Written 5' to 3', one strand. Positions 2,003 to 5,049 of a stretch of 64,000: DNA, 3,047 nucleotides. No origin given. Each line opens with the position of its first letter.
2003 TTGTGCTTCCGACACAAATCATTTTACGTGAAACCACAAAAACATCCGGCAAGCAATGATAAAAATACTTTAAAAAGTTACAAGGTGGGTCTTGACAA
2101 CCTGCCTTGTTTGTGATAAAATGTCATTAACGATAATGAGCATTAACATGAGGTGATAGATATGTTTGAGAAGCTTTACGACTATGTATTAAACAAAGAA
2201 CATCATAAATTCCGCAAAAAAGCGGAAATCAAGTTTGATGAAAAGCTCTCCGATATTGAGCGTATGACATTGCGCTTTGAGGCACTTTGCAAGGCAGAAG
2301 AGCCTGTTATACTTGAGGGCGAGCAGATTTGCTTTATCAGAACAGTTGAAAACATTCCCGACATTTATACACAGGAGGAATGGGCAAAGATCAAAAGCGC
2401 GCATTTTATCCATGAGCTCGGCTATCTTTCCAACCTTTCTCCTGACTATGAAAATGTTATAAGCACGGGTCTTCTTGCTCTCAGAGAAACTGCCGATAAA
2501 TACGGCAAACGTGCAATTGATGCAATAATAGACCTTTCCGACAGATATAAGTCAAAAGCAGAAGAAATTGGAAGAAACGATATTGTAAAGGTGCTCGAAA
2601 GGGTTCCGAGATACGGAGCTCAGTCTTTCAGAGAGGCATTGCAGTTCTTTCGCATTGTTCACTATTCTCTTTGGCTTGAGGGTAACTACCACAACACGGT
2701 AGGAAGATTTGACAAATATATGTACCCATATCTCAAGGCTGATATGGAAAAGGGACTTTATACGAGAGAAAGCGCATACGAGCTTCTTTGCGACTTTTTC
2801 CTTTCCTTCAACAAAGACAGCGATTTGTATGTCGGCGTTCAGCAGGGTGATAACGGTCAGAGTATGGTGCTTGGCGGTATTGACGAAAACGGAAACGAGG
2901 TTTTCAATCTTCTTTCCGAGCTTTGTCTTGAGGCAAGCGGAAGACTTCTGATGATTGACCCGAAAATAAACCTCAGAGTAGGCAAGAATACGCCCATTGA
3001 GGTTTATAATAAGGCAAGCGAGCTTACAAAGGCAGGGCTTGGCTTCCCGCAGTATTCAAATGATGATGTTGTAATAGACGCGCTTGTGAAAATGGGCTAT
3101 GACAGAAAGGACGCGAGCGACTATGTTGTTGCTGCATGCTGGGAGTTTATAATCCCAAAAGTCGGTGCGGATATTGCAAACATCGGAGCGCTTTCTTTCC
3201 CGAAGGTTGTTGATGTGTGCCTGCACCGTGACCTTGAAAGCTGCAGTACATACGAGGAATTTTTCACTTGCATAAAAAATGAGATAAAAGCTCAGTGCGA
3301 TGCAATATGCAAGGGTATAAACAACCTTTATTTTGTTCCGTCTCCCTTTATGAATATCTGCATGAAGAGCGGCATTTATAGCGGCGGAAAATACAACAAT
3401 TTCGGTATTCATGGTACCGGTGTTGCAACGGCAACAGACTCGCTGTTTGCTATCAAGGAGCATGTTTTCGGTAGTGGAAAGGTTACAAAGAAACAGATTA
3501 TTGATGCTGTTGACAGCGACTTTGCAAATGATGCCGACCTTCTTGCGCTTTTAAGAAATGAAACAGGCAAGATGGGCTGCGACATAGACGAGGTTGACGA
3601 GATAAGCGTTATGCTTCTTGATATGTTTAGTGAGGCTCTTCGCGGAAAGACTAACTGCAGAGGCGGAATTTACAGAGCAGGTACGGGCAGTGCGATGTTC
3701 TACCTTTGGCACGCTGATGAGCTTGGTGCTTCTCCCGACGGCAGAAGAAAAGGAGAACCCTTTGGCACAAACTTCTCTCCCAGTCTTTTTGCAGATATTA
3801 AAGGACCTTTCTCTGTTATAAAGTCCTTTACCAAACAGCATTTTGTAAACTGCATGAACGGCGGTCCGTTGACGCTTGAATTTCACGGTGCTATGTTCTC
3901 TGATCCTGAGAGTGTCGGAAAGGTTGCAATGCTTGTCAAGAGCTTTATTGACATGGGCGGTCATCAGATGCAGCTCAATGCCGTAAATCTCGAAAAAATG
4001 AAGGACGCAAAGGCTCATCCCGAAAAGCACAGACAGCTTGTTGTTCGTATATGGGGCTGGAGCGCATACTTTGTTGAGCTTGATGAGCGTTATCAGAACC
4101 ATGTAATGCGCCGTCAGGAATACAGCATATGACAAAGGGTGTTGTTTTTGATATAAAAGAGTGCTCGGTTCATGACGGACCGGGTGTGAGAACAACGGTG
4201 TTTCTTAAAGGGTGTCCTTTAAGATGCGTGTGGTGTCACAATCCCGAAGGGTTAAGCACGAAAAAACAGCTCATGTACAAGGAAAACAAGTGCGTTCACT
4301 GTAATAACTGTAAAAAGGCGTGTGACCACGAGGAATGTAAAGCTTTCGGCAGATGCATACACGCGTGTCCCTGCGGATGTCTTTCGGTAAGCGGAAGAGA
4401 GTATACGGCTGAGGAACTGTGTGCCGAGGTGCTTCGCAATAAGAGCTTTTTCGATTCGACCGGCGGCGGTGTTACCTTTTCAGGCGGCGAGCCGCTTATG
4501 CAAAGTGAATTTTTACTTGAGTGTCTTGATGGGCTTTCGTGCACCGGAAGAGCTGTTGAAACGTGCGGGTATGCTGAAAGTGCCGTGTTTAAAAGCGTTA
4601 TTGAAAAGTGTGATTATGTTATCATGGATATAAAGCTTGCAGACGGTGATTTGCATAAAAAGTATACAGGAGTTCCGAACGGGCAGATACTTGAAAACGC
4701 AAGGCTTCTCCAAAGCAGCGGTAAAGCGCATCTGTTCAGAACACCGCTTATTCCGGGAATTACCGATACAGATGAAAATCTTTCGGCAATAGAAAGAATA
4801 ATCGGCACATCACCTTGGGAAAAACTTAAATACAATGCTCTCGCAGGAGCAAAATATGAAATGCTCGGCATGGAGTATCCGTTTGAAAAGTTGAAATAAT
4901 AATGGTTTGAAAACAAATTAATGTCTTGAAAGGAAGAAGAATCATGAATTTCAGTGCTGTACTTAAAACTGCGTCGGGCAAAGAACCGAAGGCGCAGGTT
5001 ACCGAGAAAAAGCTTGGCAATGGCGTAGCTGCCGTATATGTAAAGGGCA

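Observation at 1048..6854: Operon pairing an unusually short glycyl radical enzyme with a GH36/raffinose-synthase-like hydrolase under a LacI regulator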

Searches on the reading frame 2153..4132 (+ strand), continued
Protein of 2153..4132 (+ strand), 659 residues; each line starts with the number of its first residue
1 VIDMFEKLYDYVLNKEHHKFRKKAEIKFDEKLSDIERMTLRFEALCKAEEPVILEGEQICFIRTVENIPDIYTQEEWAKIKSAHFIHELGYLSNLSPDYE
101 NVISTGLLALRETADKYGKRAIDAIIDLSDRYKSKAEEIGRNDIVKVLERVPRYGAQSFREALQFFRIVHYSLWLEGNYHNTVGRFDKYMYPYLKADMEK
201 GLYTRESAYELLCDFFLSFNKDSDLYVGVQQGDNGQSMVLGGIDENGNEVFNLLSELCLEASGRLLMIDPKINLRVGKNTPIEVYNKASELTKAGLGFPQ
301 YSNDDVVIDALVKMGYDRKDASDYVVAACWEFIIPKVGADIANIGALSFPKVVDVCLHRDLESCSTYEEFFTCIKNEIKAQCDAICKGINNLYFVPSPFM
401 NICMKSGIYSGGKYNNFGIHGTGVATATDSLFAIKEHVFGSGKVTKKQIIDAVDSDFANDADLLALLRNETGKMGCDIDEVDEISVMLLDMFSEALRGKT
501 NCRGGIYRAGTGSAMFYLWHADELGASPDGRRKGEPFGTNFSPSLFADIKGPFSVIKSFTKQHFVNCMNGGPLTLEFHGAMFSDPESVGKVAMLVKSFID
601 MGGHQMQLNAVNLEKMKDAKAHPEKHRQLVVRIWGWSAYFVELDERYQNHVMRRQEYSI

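Call 83: search_protein_families(library=ncbifam, proteins=[L155:2932-4530:-, L155:4538-6037:-, L155:9169-10215:+, L155:13649-14698:-, L155:158-1804:-, L161:5121-6575:+, L161:6964-7794:-, L161:11758-13224:+, L150:6132-7121:+, L150:10147-11142:+], max_evalue=1e-10)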
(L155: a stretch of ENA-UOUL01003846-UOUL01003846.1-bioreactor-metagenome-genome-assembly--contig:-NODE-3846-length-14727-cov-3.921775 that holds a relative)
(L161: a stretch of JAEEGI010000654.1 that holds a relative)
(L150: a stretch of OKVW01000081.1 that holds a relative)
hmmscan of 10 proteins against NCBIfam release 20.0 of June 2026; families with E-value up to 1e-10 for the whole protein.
L155:2932-4530:- (532 aa): 1 family
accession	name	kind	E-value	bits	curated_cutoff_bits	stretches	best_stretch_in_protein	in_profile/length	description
TIGR01312.1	XylB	equivalog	4.7e-31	107.8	380.25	1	15-478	1-441/481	xylulokinase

L155:4538-6037:- (499 aa): 1 family
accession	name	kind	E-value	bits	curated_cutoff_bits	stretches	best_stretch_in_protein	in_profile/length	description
NF002795.0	PRK02929.1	equivalog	4.8e-216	718.3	622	1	2-498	2-496/499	L-arabinose isomerase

L155:9169-10215:+ (348 aa): 3 families
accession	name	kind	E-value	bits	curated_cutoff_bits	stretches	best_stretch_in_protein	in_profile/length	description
NF011924.1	PRK15395.1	equivalog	8.8e-57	192.6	420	1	8-344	6-321/329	galactose/glucose ABC transporter substrate-binding protein MglB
NF007254.0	PRK09701.1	equivalog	2.8e-15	56.3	335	1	213-315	192-286/311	D-allose transporter substrate-binding protein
NF007936.0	PRK10653.1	equivalog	5.9e-14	52.1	337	1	47-312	40-273/295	ribose ABC transporter substrate-binding protein RbsB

L155:13649-14698:- (349 aa): 0 families

L155:158-1804:- (548 aa): 0 families

L161:5121-6575:+ (484 aa): 109 families (the best 25 are shown)
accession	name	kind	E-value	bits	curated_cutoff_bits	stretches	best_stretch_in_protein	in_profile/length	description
NF006047.0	PRK08193.1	subfamily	1.1e-103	345.7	257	1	256-483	3-230/231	L-ribulose-5-phosphate 4-epimerase AraD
NF009003.0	PRK12348.1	subfamily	1.3e-96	322.7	331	1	257-483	3-227/228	L-ribulose-5-phosphate 4-epimerase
TIGR00760.1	araD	equivalog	5.3e-96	320.2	389.1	1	257-483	4-228/228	L-ribulose-5-phosphate 4-epimerase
NF009625.0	PRK13145.1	equivalog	3.3e-95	318.1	369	1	257-483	7-233/235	L-ribulose-5-phosphate 4-epimerase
NF009002.0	PRK12347.1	subfamily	5.4e-92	307.2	386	1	257-483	4-231/231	L-ribulose-5-phosphate 4-epimerase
NF009691.0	PRK13213.1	equivalog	4.4e-79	265.2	489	1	257-483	4-231/231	L-ribulose-5-phosphate 4-epimerase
NF005123.0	PRK06557.1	subfamily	2e-56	191.1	251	1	256-475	10-217/223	L-ribulose-5-phosphate 4-epimerase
NF005118.0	PRK06550.1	equivalog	3.6e-26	92.5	270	1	2-208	7-232/236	3-oxoacyl-ACP reductase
NF009466.0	PRK12826.1-2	subfamily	7.7e-26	91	222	1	78-210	111-245/248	3-oxoacyl-ACP reductase FabG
NF005302.0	PRK06833.1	equivalog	6.3e-25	87.9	264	1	260-455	8-189/214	L-fuculose-phosphate aldolase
NF053831.1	RU1PAldHalo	equivalog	1.5e-22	80.1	300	1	280-455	25-185/208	ribulose-1-phosphate aldolase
NF005681.0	PRK07478.1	subfamily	1.6e-22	80.2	267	1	116-208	155-248/254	SDR family oxidoreductase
NF005559.1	PRK07231.1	subfamily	5.8e-22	78.4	215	1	100-208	134-246/249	glucose 1-dehydrogenase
NF004198.0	PRK05653.1-3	equivalog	3.3e-21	75.9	296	1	79-204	114-241/248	3-oxoacyl-ACP reductase FabG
NF005753.0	PRK07577.1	equivalog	1.3e-20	73.9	310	1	3-208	6-231/237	SDR family oxidoreductase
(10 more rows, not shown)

L161:6964-7794:- (276 aa): 0 families

L161:11758-13224:+ (488 aa): 0 families

L150:6132-7121:+ (329 aa): 6 families
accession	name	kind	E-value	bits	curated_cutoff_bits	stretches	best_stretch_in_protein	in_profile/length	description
NF007388.0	PRK09912.1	subfamily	4.5e-119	397.4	448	1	4-328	7-334/346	L-glyceraldehyde 3-phosphate reductase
TIGR01293.1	Kv_beta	subfamily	1.1e-54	185.6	365.4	1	10-326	1-319/319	voltage-dependent potassium channel subunit beta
NF049922.1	MethglyxlRedYdjG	equivalog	5.3e-35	121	550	1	15-310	6-306/326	NADH-dependent methylglyoxal reductase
NF007912.0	PRK10625.1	equivalog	1.5e-29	103.5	415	1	10-325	1-337/346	NADP(H)-dependent aldo-keto reductase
NF007695.0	PRK10376.1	subfamily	3e-21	75.8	280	1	33-221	33-215/290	oxidoreductase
NF008377.0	PRK11172.1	equivalog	2e-13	50.2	327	0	48-184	24-148/267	2,5-didehydrogluconate reductase DkgB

L150:10147-11142:+ (331 aa): 1 family
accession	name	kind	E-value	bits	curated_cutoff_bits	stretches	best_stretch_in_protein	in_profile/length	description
NF033206.1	ScyE_fam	subfamily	2.3e-12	47.1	80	0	19-154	209-329/333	ScyD/ScyE family protein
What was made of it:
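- In L155 the GRE, activase and an MglB-like ABC transporter lie divergent from araA (718 bits against a cut-off of 622), a kinase and araD (call 83).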

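Call 97: search_solved_structures(query=L092:5190-6272:+, max_evalue=0.00001)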
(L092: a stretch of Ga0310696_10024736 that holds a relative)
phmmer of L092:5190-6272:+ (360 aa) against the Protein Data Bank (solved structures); distinct sequences matched with E-value up to 0.00001: 66 (the best 60 are shown).
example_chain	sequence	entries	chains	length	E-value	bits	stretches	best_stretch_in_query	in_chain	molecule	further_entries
9nt3_D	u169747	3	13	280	5.4e-23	84.9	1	75-358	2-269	Ancestral LacI Transcription Factor | LacI Transcription Factor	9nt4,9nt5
1jh9_A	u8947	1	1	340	3.2e-19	72.5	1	80-357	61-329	PURINE NUCLEOTIDE SYNTHESIS REPRESSOR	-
2pua_A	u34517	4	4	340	5e-19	71.9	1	80-357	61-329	PURINE REPRESSOR | PROTEIN (PURINE REPRESSOR)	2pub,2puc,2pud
1jhz_A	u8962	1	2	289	1.3e-18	70.5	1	80-357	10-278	PURINE NUCLEOTIDE SYNTHESIS REPRESSOR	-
1jft_A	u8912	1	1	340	1.4e-18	70.4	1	80-357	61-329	PURINE NUCLEOTIDE SYNTHESIS REPRESSOR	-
1bdh_A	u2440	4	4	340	1.7e-18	70.1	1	77-357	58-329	PROTEIN (PURINE REPRESSOR) | PROTEIN (PURINE NUCLEOTIDE SYNTHESIS REPRESSOR) | PURINE NUCLEOTIDE SYNTHESIS REPRESSOR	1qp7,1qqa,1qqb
1jfs_A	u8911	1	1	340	1.7e-18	70.1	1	80-357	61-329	PURINE NUCLEOTIDE SYNTHESIS REPRESSOR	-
1dbq_A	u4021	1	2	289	1.8e-18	70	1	80-357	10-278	PURINE REPRESSOR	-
1bdi_A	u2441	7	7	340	2.4e-18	69.6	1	80-357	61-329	PROTEIN (PURINE REPRESSOR) | PROTEIN (PURINE NUCLEOTIDE SYNTHESIS REPRESSOR)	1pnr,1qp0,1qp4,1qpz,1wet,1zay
2pue_A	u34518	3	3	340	2.4e-18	69.6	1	80-357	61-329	PROTEIN (PURINE REPRESSOR ) | PROTEIN (PURINE REPRESSOR)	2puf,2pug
1vpw_A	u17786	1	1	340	2.5e-18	69.6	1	80-357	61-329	PURINE REPRESSOR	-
9ny7_A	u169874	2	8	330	4.9e-18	68.6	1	133-354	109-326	Ribose operon repressor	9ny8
3k4h_A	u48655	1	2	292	5.4e-18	68.5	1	75-360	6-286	putative transcriptional regulator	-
5ysz_A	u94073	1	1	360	5.6e-18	68.4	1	160-357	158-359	Transcriptional regulator, LacI family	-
3h5o_A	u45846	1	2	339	5.1e-17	65.2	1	69-360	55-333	Transcriptional regulator GntR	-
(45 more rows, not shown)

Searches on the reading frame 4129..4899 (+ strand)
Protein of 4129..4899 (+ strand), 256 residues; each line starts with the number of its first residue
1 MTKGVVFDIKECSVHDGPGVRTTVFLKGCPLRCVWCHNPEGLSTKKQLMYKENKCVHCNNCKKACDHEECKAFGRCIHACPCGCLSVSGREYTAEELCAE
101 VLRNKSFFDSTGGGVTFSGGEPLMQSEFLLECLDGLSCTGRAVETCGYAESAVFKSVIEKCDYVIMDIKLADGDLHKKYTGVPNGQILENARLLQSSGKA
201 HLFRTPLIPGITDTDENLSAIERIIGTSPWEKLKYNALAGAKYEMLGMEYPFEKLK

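Call 3: search_protein_families(library=pfam, proteins=[window:4129-4899:+], max_evalue=0.01)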
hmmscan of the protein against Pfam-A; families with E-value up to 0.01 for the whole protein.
window:4129-4899:+ (256 aa): 2 families
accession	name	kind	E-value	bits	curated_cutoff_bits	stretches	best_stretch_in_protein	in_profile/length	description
PF04055.27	Radical_SAM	-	1.2e-10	42.3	29.5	1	25-216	3-160/166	Radical SAM superfamily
PF13353.11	Fer4_12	-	1.1e-09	39.1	22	1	16-138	2-79/137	4Fe-4S single cluster domain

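Call 4: search_protein_families(library=ncbifam, proteins=[window:4129-4899:+], max_evalue=0.01)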
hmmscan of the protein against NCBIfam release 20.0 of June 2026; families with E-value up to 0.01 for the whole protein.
window:4129-4899:+ (256 aa): 18 families
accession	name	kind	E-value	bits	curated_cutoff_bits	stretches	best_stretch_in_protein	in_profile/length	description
TIGR02494.1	PFLE_PFLC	subfamily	3.7e-78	262.7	174.35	1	6-253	1-272/293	glycyl-radical enzyme activating protein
NF043069.1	T4HPD_activ_SAM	equivalog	2.4e-71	240.6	425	1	4-254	2-272/299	trans-4-hydroxy-L-proline dehydratase activase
NF048010.1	SfplDhtActHpsHDes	equivalog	1.4e-69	234.2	430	1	2-254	4-282/298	(2S)-3-sulfopropanediol dehydratase activating enzyme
NF033717.2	HPDL_rSAM_activ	equivalog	1e-66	225.4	420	2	68-254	89-280/311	4-hydroxyphenylacetate decarboxylase activase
NF033719.1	ind_deCO2_activ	equivalog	6.1e-62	209.6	425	2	69-253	89-276/302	indoleacetate decarboxylase activase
TIGR04395.1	cutC_activ_rSAM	equivalog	1.6e-59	201.7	360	1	3-253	4-280/309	choline TMA-lyase-activating enzyme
NF048008.1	SfplDhtActHpfHKleb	equivalog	3.3e-54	184.3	500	1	5-256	1-279/308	(2S)-3-sulfopropanediol dehydratase activating enzyme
NF007483.0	PRK10076.1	equivalog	5e-52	176.9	326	1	4-254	22-265/292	[formate-C-acetyltransferase]-activating enzyme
TIGR02493.1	PFLA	equivalog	3.4e-48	164.1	231.75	2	87-255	41-217/235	pyruvate formate-lyase-activating protein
TIGR04003.1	rSAM_BssD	equivalog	1.6e-46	158.9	496.45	2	66-246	82-270/314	[benzylsuccinate synthase]-activating enzyme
TIGR04041.1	activase_YjjW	hypoth_equivalog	9.7e-37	126.9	250.2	1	5-229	3-228/276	YjjW family glycine radical enzyme activase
NF008356.0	PRK11145.1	equivalog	9.9e-34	116.7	375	2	88-255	47-222/246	pyruvate formate lyase 1-activating protein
TIGR02495.1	NrdG2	equivalog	1.1e-17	64.1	131.15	2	90-227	45-182/193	anaerobic ribonucleoside-triphosphate reductase activating protein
TIGR02491.1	NrdG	equivalog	3.8e-10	39.9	126.1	1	7-52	3-48/154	anaerobic ribonucleoside-triphosphate reductase activating protein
TIGR03963.1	rSAM_QueE_Clost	equivalog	8.8e-06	25.6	260.1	1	113-179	66-133/219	putative 7-carboxy-7-deazaguanine synthase QueE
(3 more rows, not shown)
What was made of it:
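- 4129..4899 (+): GRE-activating radical SAM enzyme (256 aa) with a compact Cys-rich insert. TIGR02494 scores 263 bits against a cut-off of 174 (call 4).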
